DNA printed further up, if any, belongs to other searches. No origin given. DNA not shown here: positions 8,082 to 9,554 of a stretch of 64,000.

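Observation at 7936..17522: Sigma-54-driven cluster: split UxaA-type dehydratase with duplicated large subunit, TctCBA transporter interrupted by a LarA-like gene, an anion permease and a convergent true LarA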

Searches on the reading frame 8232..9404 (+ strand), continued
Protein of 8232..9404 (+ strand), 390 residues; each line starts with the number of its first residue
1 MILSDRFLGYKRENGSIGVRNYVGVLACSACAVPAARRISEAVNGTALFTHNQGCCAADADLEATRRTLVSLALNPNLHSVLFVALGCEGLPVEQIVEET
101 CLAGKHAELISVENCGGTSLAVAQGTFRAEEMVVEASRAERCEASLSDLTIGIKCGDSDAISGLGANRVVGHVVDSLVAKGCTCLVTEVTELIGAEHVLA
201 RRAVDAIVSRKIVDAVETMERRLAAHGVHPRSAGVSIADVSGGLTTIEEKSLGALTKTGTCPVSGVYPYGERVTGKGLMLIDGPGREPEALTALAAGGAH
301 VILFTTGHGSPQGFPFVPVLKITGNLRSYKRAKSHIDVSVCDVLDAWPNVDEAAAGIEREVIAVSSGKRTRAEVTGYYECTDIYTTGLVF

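Call 53: get_annotated_region(hit=H16, flank=8000)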
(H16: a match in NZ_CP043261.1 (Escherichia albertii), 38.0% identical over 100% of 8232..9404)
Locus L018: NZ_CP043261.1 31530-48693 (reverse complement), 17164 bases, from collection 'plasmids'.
description: Escherichia albertii strain RM10507 plasmid p1RM10507, complete sequence
organism: Escherichia albertii (NCBI taxid 208962)
taxonomy: Bacteria; Pseudomonadota; Gammaproteobacteria; Enterobacterales; Enterobacteriaceae; Escherichia; Escherichia albertii
host: -; source: Brown Headed Cow Bird,genomic DNA,cloacal swab; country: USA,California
typing (MOB-suite, as given by PLSDB): non-mobilizable; replicon IncFIB,IncFII,IncI-gamma/K1
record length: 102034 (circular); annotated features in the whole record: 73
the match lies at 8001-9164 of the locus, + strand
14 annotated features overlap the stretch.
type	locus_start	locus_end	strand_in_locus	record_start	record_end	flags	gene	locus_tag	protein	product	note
CDS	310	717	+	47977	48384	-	-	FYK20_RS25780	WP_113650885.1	hypothetical protein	-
CDS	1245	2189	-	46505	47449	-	-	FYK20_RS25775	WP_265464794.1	VirK/YbjX family protein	-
CDS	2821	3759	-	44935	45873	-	lpxM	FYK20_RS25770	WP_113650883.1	lauroyl-Kdo(2)-lipid IV(A) myristoyltransferase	GO:0009245 - lipid A biosynthetic process [Evidence IEA]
CDS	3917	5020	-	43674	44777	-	-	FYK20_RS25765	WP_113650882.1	glycosyltransferase family 4 protein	-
CDS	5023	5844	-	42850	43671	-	-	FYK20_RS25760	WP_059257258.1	polysaccharide deacetylase family protein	GO:0005975 - carbohydrate metabolic process [Evidence IEA]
CDS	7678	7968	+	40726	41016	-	-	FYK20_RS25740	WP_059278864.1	UxaA family hydrolase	-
CDS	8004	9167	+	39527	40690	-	-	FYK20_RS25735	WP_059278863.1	UxaA family hydrolase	-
CDS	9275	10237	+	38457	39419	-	-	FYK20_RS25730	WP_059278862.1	2-keto-3-deoxygluconate permease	-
CDS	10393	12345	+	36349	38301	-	-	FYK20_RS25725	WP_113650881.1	sigma 54-interacting transcriptional regulator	GO:0006355 - regulation of DNA-templated transcription [Evidence IEA]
CDS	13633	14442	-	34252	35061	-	-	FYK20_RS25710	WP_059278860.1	class I SAM-dependent methyltransferase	-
CDS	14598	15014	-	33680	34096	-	-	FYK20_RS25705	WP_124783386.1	type II toxin-antitoxin system VapC family toxin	-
CDS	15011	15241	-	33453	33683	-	vapB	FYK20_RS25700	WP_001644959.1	type II toxin-antitoxin system VapB family antitoxin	-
CDS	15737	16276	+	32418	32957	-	-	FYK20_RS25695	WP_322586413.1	MarC family protein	-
CDS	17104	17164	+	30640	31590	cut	-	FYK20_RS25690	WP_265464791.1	MBL fold metallo-hydrolase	-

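Call 54: get_annotated_region(hit=H6, flank=8000)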
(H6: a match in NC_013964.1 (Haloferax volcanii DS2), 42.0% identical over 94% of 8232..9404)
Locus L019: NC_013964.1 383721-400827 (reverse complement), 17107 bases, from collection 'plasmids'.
description: Haloferax volcanii DS2 plasmid pHV3, complete sequence
organism: Haloferax volcanii DS2 (NCBI taxid 309800)
taxonomy: Archaea; Euryarchaeota; Halobacteria; Halobacteriales; Haloferacaceae; Haloferax; Haloferax volcanii; Haloferax volcanii DS2
host: -; source: -; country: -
typing (MOB-suite, as given by PLSDB): non-mobilizable
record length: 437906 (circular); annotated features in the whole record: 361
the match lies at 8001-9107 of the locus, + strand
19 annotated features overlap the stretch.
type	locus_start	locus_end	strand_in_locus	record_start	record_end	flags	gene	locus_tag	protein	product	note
CDS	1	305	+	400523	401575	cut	-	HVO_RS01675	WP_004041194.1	Gfo/Idh/MocA family oxidoreductase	-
CDS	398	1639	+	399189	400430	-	-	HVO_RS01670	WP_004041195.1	mandelate racemase/muconate lactonizing enzyme family protein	-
CDS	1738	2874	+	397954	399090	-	-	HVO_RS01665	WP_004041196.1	mandelate racemase/muconate lactonizing enzyme family protein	-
CDS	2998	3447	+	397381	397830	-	-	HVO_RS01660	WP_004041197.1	universal stress protein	-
CDS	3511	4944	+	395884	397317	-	-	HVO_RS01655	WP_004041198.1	glycoside hydrolase family 4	-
CDS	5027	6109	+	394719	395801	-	-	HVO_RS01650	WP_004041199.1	LLM class flavin-dependent oxidoreductase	-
CDS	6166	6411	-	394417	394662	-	-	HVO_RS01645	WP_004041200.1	hypothetical protein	-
CDS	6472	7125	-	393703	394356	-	-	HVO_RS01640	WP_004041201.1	ThuA domain-containing protein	-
CDS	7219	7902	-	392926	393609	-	-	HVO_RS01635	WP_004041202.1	carbohydrate-binding family 9-like protein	-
CDS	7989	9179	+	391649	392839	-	-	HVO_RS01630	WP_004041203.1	UxaA family hydrolase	-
CDS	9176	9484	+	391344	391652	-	-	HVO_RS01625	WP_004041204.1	UxaA family hydrolase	-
CDS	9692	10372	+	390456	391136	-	-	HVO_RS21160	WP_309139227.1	UxaA family hydrolase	-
CDS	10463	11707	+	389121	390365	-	-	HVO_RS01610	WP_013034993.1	MFS transporter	GO:0055085 - transmembrane transport [Evidence IEA]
CDS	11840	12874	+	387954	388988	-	-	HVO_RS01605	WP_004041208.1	Gfo/Idh/MocA family oxidoreductase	-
CDS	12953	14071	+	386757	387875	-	-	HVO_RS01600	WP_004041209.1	Gfo/Idh/MocA family oxidoreductase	-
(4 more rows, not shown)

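Call 57: find_encoding_contigs(protein=P0136, flank=10000, max_places=2)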
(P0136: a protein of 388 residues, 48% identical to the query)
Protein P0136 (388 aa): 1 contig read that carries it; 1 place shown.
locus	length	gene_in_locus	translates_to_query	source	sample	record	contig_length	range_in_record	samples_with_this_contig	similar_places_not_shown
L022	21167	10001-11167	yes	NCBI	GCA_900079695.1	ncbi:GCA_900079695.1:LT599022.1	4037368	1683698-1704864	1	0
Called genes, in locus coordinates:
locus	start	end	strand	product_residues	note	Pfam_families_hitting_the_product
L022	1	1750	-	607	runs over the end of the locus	PF13522:GATase_6, PF13537:GATase_7, PF01380:SIS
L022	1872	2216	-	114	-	PF02302:PTS_IIB, PF25554:PTS_EIIB_BC_N (weak)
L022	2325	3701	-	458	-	PF03315:SDH_beta, PF03313:SDH_alpha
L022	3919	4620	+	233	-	PF22119:GST_C_8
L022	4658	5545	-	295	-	PF00126:HTH_1, PF03466:LysR_substrate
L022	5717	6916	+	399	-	PF00155:Aminotran_1_2, PF01041:DegT_DnrJ_EryC1 (weak)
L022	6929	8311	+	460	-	PF00206:Lyase_1, PF10397:ADSL_C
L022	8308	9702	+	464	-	PF03972:MmgE_PrpD_N, PF19305:MmgE_PrpD_C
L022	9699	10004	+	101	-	PF08666:SAF (weak)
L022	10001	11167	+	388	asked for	PF04295:GD_AH_second, PF20629:GD_AH_C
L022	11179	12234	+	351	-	PF02615:Ldh_2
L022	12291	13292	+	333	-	PF24827:AstE_AspA_cat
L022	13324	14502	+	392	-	PF12974:Phosphonate-bd (faint), PF16868:NMT1_3, PF09084:NMT1 (weak)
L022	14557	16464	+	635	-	PF06808:DctM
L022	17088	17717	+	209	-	PF13338:AbiEi_4, PF19570:DUF6088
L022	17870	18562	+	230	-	-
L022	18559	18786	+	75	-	PF20293:MC6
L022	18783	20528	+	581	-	PF10088:DUF2326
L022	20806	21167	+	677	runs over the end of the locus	PF12728:HTH_17, PF00270:DEAD, PF04851:ResIII, PF00271:Helicase_C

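Call 97: find_encoding_contigs(protein=P0122, flank=6000, max_places=2)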
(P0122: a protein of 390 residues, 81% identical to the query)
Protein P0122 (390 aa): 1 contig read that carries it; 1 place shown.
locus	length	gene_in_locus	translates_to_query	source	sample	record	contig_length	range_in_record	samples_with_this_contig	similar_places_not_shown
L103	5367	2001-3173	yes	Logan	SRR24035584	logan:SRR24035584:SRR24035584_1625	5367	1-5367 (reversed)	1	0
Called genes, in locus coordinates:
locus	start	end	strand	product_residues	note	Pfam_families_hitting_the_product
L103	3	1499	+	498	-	?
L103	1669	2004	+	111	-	PF08666:SAF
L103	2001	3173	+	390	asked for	PF04295:GD_AH_second, PF20629:GD_AH_C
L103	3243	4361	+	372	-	PF04295:GD_AH_second, PF20629:GD_AH_C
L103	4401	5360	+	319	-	PF03401:TctC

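Call 103: search_protein_families(library=ncbifam, proteins=[L008:5980-7170:+, L022:11179-12234:+, L022:5717-6916:+, L022:12291-13292:+, L022:6929-8311:+], max_evalue=1e-20)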
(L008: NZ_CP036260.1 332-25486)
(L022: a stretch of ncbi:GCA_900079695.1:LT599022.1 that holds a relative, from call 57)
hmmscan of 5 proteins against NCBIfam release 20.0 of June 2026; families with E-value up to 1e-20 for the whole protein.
L008:5980-7170:+ (396 aa): 8 families
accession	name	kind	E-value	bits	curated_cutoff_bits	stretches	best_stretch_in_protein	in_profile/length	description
NF010624.0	PRK14017.1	equivalog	3.3e-76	256.9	311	1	22-390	13-360/382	galactonate dehydratase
NF040790.2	glucon_galact_dh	equivalog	4.5e-65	220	750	1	1-392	1-371/390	bifunctional D-gluconate/D-galactonate dehydratase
NF043051.1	ManoateDhtManD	equivalog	2.8e-53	181.2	550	1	25-388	18-381/403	D-mannonate dehydratase ManD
NF040866.1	AraD_Arch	equivalog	3.1e-53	181.1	650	1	25-389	35-368/372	arabinonate dehydratase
NF011654.0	PRK15072.1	subfamily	3.6e-51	174.3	430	1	25-386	18-380/404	D-galactonate dehydratase family protein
NF011968.0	PRK15440.1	equivalog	7.9e-34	117.2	393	0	25-132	60-162/395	L-rhamnonate dehydratase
NF047820.1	TalGalacDh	equivalog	4.9e-31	108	500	1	25-341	39-326/371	L-talarate/galactarate dehydratase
TIGR02534.1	mucon_cyclo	subfamily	3.1e-24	85.7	334.95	0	195-388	170-363/368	muconate/chloromuconate family cycloisomerase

L022:11179-12234:+ (351 aa): 5 families
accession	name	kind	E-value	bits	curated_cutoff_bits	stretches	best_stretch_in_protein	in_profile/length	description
NF040650.1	sulfolac_dhydr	equivalog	2.8e-77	260.2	500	1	7-341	3-330/339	L-sulfolactate dehydrogenase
NF011599.0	PRK15025.1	equivalog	9.5e-66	222.3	356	1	19-337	15-331/349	ureidoglycolate dehydrogenase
TIGR03175.1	AllD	equivalog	2.9e-63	214.1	496.2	1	20-335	16-329/349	ureidoglycolate dehydrogenase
NF007504.0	PRK10098.1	equivalog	3.4e-55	187.2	336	1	4-341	4-341/360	malate/lactate/ureidoglycolate dehydrogenase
NF009750.0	PRK13260.1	equivalog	1e-42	146.5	316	1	12-333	8-325/332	3-dehydro-L-gulonate 2-dehydrogenase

L022:5717-6916:+ (399 aa): 46 families (the best 25 are shown)
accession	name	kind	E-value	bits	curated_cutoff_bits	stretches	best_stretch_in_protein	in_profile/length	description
NF004769.0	PRK06107.1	equivalog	3.7e-148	493.6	617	1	2-398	4-401/402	aspartate transaminase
NF041091.1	asp_aminotase_Arch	equivalog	1.5e-99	333.4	550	1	7-392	3-372/376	aspartate aminotransferase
NF005817.0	PRK07683.1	equivalog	2.5e-79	266.8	575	1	23-393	20-379/387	aminotransferase A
NF005816.0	PRK07682.1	equivalog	1e-78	264.7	620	1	21-392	19-380/390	aminotransferase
NF006229.0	PRK08361.1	equivalog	1.3e-76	258.2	624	1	4-397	10-390/391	aspartate aminotransferase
NF004770.0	PRK06108.1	subfamily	3.9e-75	253.1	422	1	8-395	14-392/396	pyridoxal phosphate-dependent aminotransferase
NF041364.1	GntC_guanitoxin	equivalog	4.7e-75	252.7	415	1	34-392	1-354/356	guanitoxin biosynthesis PLP-dependent (S)-gamma-hydroxy-L-arginine cyclodehydratase GntC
NF004975.0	PRK06348.1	equivalog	3.3e-72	243.6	549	1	13-392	11-380/384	pyridoxal phosphate-dependent aminotransferase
NF005588.0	PRK07309.1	equivalog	6.9e-67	226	576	1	31-393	30-384/391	pyridoxal phosphate-dependent aminotransferase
NF005601.0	PRK07337.1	equivalog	8.1e-67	226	496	1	4-393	8-390/394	pyridoxal phosphate-dependent aminotransferase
NF005855.0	PRK07777.1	equivalog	2.3e-64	218.2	553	1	29-394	26-387/391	pyridoxal phosphate-dependent aminotransferase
NF006756.0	PRK09276.1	subfamily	8.9e-63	212.5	507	1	5-393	5-384/387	LL-diaminopimelate aminotransferase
NF006514.0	PRK08960.1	equivalog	1.3e-62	211.9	554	1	4-395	5-385/388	pyridoxal phosphate-dependent aminotransferase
NF006569.0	PRK09082.1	subfamily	5.9e-62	210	420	1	29-392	28-384/386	methionine aminotransferase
TIGR03540.1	DapC_direct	equivalog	3.6e-60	203.9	593.25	1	25-392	23-381/383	LL-diaminopimelate aminotransferase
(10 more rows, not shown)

L022:12291-13292:+ (333 aa): 1 family
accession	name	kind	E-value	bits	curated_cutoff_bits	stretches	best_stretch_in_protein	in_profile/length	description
TIGR02994.1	ectoine_eutE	equivalog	3.7e-26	91.9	402.7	1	28-325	33-324/325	N(2)-acetyl-L-2,4-diaminobutanoate deacetylase DoeB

L022:6929-8311:+ (460 aa): 8 families
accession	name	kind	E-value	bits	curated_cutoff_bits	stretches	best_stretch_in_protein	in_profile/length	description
NF006500.1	PRK08937.2-4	subfamily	2.8e-132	441.7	626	1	17-456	5-444/448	adenylosuccinate lyase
NF052536.2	CoM_syn_XcbD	exception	3e-128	428.3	600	1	14-453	2-441/443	3-sulfopropionylcysteine synthase XcbD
NF006554.0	PRK09053.1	equivalog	1.7e-106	356.8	595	1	18-454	5-444/453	3-carboxy-cis,cis-muconate cycloisomerase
TIGR00928.1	purB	equivalog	1.2e-98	330.7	326.2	1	28-454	7-435/436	adenylosuccinate lyase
TIGR02426.1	protocat_pcaB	equivalog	2.2e-84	283.3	355.75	1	21-361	1-338/338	3-carboxy-cis,cis-muconate cycloisomerase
NF052556.1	NtrsucLyaStm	equivalog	7.3e-82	275.7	650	1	36-453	32-462/466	nitrosuccinate lyase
NF004631.0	PRK05975.1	equivalog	2.8e-54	184.5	371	1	15-359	4-342/352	3-carboxy-cis,cis-muconate cycloisomerase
NF006764.0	PRK09285.1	equivalog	1.1e-26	93.3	446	1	30-453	22-454/456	adenylosuccinate lyase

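Call 110: get_annotated_region(hit=H52, flank=7000)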
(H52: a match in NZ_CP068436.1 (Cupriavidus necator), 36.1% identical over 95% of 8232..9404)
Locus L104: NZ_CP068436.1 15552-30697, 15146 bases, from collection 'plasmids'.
description: Cupriavidus necator strain C39. plasmid p1, complete sequence
organism: Cupriavidus necator (NCBI taxid 106590)
taxonomy: Bacteria; Pseudomonadota; Betaproteobacteria; Burkholderiales; Burkholderiaceae; Cupriavidus; Cupriavidus necator
host: -; source: heavy metal containmented soil; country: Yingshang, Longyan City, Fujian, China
typing (MOB-suite, as given by PLSDB): non-mobilizable; replicon IncP
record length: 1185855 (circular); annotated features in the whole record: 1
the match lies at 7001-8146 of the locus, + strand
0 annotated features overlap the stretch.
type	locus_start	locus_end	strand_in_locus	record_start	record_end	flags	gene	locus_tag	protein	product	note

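Call 111: get_annotated_region(hit=H48, flank=7000)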
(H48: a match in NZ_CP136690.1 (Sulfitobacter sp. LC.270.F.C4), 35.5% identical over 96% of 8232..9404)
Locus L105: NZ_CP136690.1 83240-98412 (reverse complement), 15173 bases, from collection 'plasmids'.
description: Sulfitobacter sp. LC.270.F.C4 plasmid unnamed6, complete sequence
organism: Sulfitobacter sp. LC.270.F.C4 (NCBI taxid 3079556)
taxonomy: Bacteria; Pseudomonadota; Alphaproteobacteria; Rhodobacterales; Roseobacteraceae; Sulfitobacter; Sulfitobacter sp. LC.270.F.C4
host: -; source: Macrocystis pyrifera gametophyte,Whole organism,Laboratory; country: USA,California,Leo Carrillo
typing (MOB-suite, as given by PLSDB): non-mobilizable
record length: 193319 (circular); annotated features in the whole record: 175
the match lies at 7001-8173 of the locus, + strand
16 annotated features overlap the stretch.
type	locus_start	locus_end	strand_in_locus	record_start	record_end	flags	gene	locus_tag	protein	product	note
CDS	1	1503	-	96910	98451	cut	-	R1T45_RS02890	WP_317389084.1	aldehyde dehydrogenase (NADP(+))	-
CDS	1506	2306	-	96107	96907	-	-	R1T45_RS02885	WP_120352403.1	HpcH/HpaI aldolase/citrate lyase family protein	-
CDS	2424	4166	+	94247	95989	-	araD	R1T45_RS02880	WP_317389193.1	L-arabinonate dehydratase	-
CDS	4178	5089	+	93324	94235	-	-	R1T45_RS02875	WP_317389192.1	dihydrodipicolinate synthase family protein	GO:0009436 - glyoxylate catabolic process [Evidence IEA]; GO:0071704 - organic substance metabolic process [Evidence ...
CDS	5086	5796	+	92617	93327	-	-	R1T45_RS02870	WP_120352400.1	ribonuclease activity regulator RraA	-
CDS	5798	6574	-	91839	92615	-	-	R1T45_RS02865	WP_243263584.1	GntR family transcriptional regulator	-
CDS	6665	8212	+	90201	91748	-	-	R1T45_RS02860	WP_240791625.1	altronate dehydratase family protein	-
CDS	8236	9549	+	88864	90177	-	-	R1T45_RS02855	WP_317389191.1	lactate racemase domain-containing protein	-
CDS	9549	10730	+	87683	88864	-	-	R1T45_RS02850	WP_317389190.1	LarC family nickel insertion protein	-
CDS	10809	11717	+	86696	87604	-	-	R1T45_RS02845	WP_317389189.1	LysR family transcriptional regulator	-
CDS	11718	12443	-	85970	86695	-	-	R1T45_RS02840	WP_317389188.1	SDR family oxidoreductase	-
CDS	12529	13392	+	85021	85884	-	-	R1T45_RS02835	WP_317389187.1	3-hydroxyacyl-CoA dehydrogenase NAD-binding domain-containing protein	GO:0006631 - fatty acid metabolic process [Evidence IEA]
CDS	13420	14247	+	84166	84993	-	-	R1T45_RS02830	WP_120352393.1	3-keto-5-aminohexanoate cleavage protein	-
CDS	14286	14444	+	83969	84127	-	-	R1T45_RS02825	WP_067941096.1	peptidase M23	-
CDS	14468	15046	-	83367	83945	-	-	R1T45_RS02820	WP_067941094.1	DUF1190 domain-containing protein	-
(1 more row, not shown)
